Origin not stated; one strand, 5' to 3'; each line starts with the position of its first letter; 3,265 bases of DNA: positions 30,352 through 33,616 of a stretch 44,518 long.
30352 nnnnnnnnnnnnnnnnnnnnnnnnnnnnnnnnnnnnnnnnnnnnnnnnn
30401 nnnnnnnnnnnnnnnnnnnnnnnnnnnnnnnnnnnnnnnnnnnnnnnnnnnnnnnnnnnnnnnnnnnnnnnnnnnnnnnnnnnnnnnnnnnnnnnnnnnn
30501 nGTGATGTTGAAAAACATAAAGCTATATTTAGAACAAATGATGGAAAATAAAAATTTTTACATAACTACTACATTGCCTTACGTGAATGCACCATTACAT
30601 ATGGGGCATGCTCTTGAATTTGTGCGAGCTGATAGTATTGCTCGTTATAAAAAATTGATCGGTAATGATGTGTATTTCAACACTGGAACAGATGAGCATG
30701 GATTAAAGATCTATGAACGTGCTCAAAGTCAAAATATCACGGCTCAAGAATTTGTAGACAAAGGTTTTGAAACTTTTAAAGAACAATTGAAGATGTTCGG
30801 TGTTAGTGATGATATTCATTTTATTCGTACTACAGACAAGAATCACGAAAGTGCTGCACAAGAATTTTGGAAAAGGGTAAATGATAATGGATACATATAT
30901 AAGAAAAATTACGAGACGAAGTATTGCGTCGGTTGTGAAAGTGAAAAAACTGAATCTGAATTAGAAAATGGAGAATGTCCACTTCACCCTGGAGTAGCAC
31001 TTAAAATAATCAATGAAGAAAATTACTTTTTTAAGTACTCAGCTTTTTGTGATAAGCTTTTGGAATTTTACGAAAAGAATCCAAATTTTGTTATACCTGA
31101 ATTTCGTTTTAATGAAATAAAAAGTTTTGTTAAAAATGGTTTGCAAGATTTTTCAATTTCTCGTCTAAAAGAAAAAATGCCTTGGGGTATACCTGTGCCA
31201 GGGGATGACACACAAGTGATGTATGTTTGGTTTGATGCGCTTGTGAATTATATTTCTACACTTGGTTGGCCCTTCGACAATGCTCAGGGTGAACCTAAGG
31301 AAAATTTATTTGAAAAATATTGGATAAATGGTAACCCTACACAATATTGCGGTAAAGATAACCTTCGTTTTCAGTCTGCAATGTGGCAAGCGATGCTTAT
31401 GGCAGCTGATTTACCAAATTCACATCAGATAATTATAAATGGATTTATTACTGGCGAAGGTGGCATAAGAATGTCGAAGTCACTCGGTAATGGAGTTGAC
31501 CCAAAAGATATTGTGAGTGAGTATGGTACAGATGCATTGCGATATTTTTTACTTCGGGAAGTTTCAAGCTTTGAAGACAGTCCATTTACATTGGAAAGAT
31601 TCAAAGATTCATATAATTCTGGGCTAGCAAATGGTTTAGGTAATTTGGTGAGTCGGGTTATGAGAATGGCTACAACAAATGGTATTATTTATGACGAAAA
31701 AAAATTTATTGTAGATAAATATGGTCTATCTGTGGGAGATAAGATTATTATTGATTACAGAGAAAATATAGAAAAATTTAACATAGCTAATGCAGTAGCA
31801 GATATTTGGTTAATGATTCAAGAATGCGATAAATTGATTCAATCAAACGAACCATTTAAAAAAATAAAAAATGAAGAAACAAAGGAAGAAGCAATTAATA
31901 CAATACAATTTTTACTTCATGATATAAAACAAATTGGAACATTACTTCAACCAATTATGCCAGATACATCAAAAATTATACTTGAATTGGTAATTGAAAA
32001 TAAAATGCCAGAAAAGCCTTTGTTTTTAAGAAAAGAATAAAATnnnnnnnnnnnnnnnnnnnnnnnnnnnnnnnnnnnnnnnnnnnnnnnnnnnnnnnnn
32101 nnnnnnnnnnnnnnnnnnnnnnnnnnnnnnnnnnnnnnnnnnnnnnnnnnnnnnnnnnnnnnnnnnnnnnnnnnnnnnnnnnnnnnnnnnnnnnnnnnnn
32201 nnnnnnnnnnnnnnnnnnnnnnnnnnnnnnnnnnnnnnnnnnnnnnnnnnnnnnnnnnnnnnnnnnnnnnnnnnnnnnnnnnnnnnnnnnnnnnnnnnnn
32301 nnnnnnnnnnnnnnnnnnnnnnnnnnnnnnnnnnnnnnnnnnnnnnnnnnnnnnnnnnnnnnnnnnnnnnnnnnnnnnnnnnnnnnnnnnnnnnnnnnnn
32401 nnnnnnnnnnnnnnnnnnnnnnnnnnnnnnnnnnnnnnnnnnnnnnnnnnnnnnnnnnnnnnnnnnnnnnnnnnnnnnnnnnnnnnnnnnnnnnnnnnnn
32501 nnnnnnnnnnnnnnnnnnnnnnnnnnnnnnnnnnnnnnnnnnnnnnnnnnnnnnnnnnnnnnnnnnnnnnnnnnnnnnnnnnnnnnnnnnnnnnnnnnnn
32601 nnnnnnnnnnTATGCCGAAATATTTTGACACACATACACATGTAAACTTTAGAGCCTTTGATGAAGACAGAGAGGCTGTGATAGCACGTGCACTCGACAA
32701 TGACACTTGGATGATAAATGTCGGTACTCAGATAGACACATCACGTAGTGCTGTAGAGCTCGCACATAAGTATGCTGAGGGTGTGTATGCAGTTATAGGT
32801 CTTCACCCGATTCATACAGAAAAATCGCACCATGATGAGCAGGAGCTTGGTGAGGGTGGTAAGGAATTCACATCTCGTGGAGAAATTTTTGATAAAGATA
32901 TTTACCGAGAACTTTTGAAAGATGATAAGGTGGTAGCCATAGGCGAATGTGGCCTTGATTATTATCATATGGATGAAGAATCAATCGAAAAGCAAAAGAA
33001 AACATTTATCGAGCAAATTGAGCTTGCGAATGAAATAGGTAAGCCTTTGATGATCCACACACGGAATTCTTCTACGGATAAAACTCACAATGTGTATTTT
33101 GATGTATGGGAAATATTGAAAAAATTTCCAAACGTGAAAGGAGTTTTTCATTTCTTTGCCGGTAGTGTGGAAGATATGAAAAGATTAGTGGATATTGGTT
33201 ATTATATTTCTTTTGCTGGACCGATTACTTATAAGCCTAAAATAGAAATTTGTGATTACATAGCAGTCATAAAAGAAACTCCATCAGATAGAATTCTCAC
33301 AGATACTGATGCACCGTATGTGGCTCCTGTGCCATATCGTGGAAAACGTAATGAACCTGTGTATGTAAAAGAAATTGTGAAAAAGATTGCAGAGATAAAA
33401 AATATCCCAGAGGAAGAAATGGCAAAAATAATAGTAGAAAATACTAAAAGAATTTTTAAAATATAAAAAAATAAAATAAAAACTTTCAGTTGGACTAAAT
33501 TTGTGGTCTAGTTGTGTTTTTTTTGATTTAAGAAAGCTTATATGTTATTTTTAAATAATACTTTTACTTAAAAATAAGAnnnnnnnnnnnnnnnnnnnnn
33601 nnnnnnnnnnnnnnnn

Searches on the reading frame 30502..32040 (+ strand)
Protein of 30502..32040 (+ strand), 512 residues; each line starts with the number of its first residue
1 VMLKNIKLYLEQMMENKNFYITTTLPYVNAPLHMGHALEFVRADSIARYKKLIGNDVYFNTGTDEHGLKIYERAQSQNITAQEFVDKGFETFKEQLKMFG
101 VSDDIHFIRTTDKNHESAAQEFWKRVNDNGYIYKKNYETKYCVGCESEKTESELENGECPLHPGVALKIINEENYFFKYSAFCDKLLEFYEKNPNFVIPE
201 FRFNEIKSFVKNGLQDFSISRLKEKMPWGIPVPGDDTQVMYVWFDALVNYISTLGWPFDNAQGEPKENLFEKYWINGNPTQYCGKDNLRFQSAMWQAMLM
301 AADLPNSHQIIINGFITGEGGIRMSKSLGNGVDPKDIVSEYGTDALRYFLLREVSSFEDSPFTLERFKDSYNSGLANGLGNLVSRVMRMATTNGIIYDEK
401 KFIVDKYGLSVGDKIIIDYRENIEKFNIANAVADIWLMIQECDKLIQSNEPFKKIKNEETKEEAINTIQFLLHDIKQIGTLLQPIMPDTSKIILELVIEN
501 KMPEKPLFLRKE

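Call 24: search_protein_families(library=pfam, proteins=[window:30502-32040:+], max_evalue=0.001)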
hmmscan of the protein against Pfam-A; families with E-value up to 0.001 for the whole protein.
window:30502-32040:+ (512 aa): 5 families
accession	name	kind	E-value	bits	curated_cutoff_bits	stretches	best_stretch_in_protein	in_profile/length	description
PF09334.17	tRNA-synt_1g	-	4.6e-98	329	20.1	2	152-387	162-391/391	tRNA synthetases class I (M)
PF00133.28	tRNA-synt_1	-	2.2e-41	142.4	22.7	2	10-233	16-244/414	tRNA synthetases class I (I, L, M and V)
PF01406.26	tRNA-synt_1e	-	4.4e-14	53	27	1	23-141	14-130/301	tRNA synthetases class I (C) catalytic domain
PF08264.19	Anticodon_1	-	2.6e-05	24.5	25.1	1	405-506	1-108/148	Anticodon-binding domain of tRNA ligase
PF19303.5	Anticodon_3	-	0.00078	19.8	23.5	0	416-497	22-101/152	Anticodon binding domain of methionyl tRNA ligase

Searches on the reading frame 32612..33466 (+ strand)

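Call 25: search_protein_families(library=pfam, proteins=[window:32612-33466:+], max_evalue=0.001)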
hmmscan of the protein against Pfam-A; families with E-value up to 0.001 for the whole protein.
window:32612-33466:+ (284 aa): 1 family
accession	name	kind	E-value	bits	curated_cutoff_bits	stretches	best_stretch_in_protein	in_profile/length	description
PF01026.27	TatD_DNase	-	1.4e-77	260.9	27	1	5-283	1-253/253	TatD related DNase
